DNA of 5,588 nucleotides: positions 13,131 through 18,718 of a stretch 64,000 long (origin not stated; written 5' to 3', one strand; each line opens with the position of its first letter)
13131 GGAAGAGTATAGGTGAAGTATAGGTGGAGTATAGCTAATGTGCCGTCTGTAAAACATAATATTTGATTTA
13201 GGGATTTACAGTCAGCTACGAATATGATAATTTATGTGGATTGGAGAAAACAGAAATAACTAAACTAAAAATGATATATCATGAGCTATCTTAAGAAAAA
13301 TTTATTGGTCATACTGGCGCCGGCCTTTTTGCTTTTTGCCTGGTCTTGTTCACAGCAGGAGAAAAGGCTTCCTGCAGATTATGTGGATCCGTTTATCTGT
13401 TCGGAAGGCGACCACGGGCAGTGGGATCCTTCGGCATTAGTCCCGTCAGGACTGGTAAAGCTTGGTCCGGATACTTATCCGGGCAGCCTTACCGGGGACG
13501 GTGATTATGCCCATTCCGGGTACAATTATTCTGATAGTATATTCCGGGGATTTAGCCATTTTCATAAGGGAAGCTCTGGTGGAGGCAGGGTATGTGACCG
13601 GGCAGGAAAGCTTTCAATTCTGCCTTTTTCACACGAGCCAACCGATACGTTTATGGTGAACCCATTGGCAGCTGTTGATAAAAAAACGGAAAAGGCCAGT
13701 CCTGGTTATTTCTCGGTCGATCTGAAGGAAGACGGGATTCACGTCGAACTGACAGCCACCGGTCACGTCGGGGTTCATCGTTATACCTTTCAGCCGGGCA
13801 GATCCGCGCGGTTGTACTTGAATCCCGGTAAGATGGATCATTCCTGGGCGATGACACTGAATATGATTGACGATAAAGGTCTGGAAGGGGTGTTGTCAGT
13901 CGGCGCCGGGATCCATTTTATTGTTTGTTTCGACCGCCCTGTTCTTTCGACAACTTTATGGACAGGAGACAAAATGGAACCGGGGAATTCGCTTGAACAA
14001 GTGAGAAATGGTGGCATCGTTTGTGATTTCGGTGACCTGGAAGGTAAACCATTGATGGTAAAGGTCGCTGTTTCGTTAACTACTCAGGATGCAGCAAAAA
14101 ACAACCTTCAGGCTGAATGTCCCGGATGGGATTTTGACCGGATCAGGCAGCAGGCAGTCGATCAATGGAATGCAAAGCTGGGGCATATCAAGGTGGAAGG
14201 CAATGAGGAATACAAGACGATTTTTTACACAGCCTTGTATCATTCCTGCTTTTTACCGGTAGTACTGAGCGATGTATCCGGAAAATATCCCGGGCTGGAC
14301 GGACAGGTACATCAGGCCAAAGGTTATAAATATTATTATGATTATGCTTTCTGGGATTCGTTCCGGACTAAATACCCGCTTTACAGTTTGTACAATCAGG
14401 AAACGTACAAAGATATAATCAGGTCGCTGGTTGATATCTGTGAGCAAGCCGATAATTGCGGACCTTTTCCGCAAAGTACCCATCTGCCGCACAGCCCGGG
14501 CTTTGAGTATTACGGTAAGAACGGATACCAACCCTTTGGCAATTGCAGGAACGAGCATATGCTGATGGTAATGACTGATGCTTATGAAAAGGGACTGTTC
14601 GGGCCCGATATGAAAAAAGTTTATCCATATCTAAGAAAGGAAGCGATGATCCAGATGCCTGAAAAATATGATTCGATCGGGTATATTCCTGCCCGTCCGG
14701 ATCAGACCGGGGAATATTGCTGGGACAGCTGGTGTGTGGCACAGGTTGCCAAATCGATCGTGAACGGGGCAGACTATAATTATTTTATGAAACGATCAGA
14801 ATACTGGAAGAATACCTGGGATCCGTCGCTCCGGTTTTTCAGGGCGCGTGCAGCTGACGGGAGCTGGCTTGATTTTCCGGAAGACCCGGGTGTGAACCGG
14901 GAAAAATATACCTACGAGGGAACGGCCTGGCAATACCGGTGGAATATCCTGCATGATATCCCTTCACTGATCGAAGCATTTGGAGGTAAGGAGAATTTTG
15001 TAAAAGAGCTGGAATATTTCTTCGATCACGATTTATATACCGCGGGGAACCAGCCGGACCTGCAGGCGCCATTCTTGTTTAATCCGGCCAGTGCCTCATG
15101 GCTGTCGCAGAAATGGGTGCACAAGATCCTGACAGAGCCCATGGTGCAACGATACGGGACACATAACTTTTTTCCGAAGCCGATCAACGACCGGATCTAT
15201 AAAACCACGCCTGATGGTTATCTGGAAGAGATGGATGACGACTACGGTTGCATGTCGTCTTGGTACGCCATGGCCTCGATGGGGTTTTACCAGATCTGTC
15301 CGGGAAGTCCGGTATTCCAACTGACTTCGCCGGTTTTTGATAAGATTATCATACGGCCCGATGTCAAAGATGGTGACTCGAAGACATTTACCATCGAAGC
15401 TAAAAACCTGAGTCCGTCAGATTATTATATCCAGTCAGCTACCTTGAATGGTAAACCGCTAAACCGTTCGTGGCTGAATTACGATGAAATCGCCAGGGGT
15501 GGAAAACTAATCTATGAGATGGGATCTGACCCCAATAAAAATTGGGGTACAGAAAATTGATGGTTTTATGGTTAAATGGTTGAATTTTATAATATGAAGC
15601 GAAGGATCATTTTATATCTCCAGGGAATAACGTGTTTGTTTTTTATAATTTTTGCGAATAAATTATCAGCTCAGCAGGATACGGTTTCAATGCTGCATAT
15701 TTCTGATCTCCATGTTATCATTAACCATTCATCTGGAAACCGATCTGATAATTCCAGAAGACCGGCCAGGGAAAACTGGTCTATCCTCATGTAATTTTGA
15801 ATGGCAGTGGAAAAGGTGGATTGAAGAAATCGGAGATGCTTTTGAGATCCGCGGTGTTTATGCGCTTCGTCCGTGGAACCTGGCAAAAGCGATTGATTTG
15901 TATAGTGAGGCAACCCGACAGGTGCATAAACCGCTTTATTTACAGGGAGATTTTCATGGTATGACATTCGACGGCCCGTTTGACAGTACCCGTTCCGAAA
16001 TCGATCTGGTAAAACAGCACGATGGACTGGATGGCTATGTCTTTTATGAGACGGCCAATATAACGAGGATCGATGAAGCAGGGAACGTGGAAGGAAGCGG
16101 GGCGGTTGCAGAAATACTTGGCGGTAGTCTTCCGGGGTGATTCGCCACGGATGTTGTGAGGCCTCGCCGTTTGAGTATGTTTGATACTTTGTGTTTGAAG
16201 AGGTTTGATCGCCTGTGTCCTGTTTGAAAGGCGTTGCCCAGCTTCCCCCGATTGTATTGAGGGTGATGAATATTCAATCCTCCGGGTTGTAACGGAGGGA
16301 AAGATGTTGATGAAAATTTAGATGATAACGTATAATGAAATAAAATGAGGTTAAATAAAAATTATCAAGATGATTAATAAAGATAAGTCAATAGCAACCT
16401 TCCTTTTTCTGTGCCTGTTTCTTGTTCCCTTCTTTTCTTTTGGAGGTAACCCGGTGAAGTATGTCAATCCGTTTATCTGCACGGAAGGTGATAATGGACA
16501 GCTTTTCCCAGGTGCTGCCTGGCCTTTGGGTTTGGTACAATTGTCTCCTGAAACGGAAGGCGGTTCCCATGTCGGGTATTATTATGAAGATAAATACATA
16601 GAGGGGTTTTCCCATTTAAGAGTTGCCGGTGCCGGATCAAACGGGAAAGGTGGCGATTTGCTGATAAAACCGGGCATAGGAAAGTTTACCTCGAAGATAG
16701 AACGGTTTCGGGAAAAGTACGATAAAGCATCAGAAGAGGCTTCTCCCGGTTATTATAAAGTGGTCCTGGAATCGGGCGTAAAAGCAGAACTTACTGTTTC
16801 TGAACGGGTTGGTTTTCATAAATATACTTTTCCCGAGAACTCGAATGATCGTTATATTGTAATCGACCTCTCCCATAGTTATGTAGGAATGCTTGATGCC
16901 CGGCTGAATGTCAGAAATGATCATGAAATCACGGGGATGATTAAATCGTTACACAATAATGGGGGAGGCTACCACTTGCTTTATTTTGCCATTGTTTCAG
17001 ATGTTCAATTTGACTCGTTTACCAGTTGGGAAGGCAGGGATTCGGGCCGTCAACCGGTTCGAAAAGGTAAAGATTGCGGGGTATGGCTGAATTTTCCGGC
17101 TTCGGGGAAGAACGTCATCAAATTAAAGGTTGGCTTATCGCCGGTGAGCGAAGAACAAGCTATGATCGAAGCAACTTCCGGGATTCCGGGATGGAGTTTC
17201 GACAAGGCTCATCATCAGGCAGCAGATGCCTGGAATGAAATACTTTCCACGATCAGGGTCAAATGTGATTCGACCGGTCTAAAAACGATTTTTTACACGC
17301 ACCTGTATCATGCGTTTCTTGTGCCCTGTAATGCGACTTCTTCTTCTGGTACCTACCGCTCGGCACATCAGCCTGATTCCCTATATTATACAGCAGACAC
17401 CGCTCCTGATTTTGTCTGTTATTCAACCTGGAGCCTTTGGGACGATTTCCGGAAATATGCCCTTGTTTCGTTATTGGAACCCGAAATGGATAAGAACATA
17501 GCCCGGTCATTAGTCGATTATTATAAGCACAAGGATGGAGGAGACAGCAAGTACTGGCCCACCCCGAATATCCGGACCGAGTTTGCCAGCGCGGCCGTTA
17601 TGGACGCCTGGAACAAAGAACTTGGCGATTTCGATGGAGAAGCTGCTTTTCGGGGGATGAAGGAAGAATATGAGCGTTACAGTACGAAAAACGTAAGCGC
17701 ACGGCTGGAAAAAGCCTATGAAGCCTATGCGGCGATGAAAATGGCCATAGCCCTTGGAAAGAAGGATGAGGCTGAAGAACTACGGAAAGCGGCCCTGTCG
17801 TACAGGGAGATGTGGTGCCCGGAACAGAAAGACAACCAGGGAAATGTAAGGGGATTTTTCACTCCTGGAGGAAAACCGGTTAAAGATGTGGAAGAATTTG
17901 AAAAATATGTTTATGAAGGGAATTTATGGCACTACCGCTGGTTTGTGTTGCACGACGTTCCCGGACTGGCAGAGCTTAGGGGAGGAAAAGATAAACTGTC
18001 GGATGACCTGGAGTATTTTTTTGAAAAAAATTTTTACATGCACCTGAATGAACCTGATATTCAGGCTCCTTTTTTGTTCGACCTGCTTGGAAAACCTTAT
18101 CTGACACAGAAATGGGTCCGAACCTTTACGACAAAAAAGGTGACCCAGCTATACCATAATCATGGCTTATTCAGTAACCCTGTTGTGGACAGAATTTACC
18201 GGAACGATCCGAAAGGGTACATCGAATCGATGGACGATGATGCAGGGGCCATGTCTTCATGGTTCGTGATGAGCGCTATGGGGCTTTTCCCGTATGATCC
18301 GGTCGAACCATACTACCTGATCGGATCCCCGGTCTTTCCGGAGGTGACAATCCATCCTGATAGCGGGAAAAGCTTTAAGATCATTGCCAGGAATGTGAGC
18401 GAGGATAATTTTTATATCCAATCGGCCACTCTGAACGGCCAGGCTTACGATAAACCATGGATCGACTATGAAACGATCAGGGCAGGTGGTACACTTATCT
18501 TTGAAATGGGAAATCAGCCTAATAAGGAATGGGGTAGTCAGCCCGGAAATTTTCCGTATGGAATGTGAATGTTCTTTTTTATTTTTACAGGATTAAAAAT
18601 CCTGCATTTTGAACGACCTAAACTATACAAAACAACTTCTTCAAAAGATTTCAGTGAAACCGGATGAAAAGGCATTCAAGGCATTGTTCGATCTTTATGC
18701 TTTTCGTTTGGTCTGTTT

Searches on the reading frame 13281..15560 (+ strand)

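Call 16: search_protein_families(library=pfam, proteins=[window:13281-15560:+])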
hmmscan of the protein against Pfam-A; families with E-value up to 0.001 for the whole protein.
window:13281-15560:+ (759 aa): 2 families
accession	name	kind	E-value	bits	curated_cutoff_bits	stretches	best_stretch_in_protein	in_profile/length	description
PF07971.18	Glyco_hydro_92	-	1e-124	417.5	24.6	1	272-749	2-464/464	Glycosyl hydrolase family 92 catalytic domain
PF17678.7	Glyco_hydro_92N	-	1.2e-43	150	34.5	1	34-265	1-236/236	Glycosyl hydrolase family 92 N-terminal domain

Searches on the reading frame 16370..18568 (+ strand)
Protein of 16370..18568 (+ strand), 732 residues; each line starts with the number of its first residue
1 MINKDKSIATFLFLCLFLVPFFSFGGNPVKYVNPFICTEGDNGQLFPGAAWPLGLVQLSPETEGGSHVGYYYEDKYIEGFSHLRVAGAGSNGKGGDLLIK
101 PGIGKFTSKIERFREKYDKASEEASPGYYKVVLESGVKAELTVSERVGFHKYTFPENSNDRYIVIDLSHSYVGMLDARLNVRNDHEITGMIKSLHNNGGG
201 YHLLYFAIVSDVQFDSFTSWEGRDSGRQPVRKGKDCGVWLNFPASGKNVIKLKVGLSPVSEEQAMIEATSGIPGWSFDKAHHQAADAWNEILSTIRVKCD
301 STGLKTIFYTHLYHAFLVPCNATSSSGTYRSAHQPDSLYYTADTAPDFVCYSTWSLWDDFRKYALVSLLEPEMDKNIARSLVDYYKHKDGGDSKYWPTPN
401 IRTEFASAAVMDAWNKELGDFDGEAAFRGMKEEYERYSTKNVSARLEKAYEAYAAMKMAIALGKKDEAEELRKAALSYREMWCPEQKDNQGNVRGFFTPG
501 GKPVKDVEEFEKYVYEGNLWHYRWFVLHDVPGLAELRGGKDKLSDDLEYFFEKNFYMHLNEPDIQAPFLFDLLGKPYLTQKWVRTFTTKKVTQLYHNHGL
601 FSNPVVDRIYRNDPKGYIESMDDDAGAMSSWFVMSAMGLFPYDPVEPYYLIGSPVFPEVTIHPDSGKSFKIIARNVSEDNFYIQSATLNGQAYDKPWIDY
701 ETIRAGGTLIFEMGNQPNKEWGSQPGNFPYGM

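Call 16: search_protein_families(library=pfam, proteins=[window:16370-18568:+])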
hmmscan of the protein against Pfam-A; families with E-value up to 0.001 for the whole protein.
window:16370-18568:+ (732 aa): 2 families
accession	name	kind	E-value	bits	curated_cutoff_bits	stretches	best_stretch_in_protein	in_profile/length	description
PF07971.18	Glyco_hydro_92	-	3.5e-103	346.5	24.6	1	263-715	1-464/464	Glycosyl hydrolase family 92 catalytic domain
PF17678.7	Glyco_hydro_92N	-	3.5e-59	200.9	34.5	1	31-257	1-236/236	Glycosyl hydrolase family 92 N-terminal domain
